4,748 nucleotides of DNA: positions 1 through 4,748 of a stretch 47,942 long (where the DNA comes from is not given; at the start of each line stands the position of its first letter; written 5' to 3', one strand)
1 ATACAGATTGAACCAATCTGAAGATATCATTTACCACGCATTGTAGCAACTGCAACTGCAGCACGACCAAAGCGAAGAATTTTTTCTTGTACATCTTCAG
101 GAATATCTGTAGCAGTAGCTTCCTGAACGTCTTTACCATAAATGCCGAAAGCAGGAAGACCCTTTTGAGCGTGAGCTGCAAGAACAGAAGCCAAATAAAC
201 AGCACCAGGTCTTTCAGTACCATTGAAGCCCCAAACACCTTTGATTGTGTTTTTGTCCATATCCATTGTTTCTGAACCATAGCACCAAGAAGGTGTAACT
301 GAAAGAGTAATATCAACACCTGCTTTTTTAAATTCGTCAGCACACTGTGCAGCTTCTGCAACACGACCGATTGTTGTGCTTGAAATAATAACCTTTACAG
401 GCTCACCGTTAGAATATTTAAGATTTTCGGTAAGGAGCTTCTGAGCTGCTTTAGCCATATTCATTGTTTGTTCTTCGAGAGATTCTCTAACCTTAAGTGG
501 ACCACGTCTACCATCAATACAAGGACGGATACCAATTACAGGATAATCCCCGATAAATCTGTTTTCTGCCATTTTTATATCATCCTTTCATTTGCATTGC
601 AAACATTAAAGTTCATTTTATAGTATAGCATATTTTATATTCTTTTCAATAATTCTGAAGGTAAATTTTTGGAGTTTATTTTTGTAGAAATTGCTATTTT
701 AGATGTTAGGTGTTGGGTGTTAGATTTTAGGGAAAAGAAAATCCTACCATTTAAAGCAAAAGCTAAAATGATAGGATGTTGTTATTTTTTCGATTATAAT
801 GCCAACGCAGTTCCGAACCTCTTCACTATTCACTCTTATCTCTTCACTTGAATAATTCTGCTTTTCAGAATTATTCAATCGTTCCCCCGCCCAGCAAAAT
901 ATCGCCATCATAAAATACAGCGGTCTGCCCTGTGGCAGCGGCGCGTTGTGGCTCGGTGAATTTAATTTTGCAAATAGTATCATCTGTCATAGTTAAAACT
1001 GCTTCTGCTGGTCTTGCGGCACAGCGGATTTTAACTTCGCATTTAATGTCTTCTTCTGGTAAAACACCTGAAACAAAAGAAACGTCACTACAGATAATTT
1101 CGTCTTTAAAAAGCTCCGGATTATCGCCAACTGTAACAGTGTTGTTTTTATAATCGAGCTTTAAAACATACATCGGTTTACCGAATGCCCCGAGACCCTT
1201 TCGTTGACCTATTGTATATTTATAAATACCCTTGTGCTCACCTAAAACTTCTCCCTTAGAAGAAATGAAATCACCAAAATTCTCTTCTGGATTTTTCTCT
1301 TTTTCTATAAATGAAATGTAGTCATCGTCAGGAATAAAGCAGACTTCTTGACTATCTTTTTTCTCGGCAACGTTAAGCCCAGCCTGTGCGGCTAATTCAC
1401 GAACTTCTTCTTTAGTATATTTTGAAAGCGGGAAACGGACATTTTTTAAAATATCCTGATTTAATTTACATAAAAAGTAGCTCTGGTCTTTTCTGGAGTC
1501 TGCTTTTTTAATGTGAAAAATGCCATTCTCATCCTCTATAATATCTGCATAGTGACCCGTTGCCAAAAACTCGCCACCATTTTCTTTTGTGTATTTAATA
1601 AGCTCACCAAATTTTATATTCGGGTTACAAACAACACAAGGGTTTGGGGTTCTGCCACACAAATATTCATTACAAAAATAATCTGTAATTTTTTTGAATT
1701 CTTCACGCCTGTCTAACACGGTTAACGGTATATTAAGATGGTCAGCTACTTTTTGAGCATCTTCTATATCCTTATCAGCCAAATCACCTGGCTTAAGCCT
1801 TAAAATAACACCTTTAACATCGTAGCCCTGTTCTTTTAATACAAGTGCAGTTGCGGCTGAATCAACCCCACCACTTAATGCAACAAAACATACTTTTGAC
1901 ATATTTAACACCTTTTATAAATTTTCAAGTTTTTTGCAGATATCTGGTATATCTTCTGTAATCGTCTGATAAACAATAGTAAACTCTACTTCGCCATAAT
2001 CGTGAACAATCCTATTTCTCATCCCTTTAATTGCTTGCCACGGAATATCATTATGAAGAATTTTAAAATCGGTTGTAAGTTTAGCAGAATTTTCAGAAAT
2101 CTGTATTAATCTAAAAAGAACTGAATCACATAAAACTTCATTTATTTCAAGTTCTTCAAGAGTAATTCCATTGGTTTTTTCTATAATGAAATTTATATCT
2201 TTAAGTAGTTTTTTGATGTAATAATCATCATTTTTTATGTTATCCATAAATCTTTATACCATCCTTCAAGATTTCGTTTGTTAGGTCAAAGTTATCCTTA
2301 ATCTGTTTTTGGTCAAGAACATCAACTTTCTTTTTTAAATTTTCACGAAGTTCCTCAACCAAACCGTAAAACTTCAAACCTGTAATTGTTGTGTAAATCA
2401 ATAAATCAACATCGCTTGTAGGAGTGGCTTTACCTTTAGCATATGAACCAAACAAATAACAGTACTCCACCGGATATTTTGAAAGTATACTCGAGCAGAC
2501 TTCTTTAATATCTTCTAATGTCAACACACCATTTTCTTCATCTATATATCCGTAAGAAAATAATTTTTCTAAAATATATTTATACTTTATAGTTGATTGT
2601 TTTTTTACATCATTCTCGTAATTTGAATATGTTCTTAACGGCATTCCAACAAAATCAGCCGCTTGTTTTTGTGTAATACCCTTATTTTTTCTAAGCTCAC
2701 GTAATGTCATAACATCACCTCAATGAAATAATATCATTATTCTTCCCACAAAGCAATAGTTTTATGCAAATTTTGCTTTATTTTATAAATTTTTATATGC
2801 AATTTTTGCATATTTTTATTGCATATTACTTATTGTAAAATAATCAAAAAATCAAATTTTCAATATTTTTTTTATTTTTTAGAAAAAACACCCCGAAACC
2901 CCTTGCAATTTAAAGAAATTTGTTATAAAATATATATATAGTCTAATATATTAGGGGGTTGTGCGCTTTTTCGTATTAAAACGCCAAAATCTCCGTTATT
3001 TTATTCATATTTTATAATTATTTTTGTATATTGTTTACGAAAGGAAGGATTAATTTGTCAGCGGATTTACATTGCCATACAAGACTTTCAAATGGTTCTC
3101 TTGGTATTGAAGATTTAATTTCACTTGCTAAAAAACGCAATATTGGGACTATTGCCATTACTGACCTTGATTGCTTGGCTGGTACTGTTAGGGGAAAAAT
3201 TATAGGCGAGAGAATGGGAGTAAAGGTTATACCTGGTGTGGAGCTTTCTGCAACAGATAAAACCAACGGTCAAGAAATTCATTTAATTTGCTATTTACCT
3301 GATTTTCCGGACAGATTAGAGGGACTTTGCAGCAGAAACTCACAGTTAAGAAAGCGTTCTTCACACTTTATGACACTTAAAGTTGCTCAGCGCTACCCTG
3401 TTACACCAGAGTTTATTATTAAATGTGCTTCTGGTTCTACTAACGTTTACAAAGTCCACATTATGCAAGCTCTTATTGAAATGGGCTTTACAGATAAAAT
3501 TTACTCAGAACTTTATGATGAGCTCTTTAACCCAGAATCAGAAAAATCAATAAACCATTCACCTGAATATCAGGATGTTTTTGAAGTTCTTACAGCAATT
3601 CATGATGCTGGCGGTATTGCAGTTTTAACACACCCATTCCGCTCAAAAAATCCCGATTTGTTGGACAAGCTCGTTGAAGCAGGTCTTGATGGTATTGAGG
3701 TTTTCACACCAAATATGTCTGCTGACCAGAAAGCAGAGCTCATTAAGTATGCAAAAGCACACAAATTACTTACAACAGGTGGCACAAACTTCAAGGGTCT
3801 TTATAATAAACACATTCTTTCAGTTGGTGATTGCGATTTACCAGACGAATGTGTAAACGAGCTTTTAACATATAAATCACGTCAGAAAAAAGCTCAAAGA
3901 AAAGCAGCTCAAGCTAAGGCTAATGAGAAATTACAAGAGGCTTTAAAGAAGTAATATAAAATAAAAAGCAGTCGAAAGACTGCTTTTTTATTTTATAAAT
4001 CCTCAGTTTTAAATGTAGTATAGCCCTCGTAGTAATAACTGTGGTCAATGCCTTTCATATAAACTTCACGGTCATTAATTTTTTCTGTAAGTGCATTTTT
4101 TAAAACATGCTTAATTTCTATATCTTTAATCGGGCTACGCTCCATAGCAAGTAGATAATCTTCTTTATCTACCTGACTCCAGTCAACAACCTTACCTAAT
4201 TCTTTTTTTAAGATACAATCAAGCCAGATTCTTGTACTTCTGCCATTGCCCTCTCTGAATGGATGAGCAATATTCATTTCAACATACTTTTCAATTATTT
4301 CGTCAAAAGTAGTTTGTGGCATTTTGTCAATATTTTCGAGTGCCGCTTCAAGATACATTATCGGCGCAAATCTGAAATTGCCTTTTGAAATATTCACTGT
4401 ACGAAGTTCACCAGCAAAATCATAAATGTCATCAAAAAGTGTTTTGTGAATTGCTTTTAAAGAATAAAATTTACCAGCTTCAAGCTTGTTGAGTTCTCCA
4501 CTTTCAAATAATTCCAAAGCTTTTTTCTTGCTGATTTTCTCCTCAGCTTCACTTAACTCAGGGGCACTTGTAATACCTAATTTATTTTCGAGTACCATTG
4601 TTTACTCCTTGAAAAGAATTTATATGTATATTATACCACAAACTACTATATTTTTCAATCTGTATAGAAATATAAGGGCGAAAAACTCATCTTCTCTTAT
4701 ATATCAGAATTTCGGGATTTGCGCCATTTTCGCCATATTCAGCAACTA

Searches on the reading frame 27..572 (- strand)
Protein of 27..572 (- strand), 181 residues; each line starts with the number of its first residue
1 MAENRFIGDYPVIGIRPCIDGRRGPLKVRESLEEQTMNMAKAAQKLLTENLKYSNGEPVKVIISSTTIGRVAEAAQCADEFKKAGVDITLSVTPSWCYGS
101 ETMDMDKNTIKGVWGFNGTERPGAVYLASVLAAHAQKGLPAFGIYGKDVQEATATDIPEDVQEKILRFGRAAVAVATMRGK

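Call 51: search_protein_families(library=pfam, proteins=[window:27-572:-], max_evalue=0.00001)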
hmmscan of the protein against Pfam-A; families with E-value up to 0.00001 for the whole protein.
window:27-572:- (181 aa): 1 family
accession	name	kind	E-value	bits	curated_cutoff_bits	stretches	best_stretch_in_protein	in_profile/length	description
PF07881.17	Fucose_iso_N1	-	1.2e-76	256.7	28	1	10-180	1-169/169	L-fucose isomerase, first N-terminal domain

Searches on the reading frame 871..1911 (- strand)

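Call 51: search_protein_families(library=pfam, proteins=[window:871-1911:-], max_evalue=0.00001)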
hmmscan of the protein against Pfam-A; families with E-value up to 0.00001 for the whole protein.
window:871-1911:- (346 aa): 4 families
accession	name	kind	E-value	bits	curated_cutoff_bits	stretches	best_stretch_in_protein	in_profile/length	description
PF03054.22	tRNA_Me_trans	-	2e-65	220.7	20.6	1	9-194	4-201/202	tRNA methyl transferase HUP domain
PF20258.4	tRNA_Me_trans_C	-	4e-20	72.4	20.6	1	270-345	2-77/77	Aminomethyltransferase beta-barrel domain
PF20259.3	tRNA_Me_trans_M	-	1.7e-18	66.4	27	1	202-263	4-66/66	tRNA methyl transferase PRC-barrel domain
PF06508.19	QueC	-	2.6e-06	27.5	22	0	9-68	3-60/210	Queuosine biosynthesis protein QueC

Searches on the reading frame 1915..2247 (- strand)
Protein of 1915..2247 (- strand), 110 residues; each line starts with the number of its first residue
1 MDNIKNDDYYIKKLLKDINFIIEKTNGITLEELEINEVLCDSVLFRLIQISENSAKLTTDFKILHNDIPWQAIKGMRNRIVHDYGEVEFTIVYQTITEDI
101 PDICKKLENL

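Call 51: search_protein_families(library=pfam, proteins=[window:1915-2247:-], max_evalue=0.00001)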
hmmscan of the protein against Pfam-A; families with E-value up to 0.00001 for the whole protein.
window:1915-2247:- (110 aa): 1 family
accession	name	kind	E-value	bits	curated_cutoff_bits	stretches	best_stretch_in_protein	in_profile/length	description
PF01934.22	HepT-like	-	1.8e-18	66.8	23.5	1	16-109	3-119/120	Ribonuclease HepT-like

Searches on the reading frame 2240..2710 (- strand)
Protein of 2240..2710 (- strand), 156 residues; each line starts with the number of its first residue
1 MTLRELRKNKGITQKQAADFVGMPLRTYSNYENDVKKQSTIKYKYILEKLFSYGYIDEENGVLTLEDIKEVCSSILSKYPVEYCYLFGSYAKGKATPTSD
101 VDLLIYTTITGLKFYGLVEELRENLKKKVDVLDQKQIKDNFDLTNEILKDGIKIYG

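Call 51: search_protein_families(library=pfam, proteins=[window:2240-2710:-], max_evalue=0.00001)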
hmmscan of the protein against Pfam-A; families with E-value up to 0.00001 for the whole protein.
window:2240-2710:- (156 aa): 4 families
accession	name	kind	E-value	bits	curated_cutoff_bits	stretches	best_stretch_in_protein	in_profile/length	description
PF18765.7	Polbeta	-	2.6e-15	56.8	26.9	1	72-155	3-88/93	Polymerase beta, Nucleotidyltransferase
PF01909.29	NTP_transf_2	-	1.7e-11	44.7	21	1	71-152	4-91/93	Nucleotidyltransferase domain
PF01381.28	HTH_3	-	2.2e-09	37.6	23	1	3-37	1-34/55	Helix-turn-helix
PF12844.13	HTH_19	-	6.4e-06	26.4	30.2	0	3-37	4-36/64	Helix-turn-helix domain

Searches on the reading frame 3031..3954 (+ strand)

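Call 51: search_protein_families(library=pfam, proteins=[window:3031-3954:+], max_evalue=0.00001)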
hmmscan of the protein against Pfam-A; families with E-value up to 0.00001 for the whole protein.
window:3031-3954:+ (307 aa): 1 family
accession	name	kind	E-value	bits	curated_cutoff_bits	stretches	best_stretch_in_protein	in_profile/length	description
PF02811.25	PHP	-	6.3e-09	36.8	26.4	1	12-102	1-94/164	PHP domain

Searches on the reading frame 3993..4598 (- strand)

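Call 51: search_protein_families(library=pfam, proteins=[window:3993-4598:-], max_evalue=0.00001)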
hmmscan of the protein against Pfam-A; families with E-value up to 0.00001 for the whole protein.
window:3993-4598:- (201 aa): 1 family
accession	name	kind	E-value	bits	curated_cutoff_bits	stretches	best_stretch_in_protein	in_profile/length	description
PF02661.23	Fic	-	2.2e-14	54.5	24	1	47-130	7-93/93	Fic/DOC family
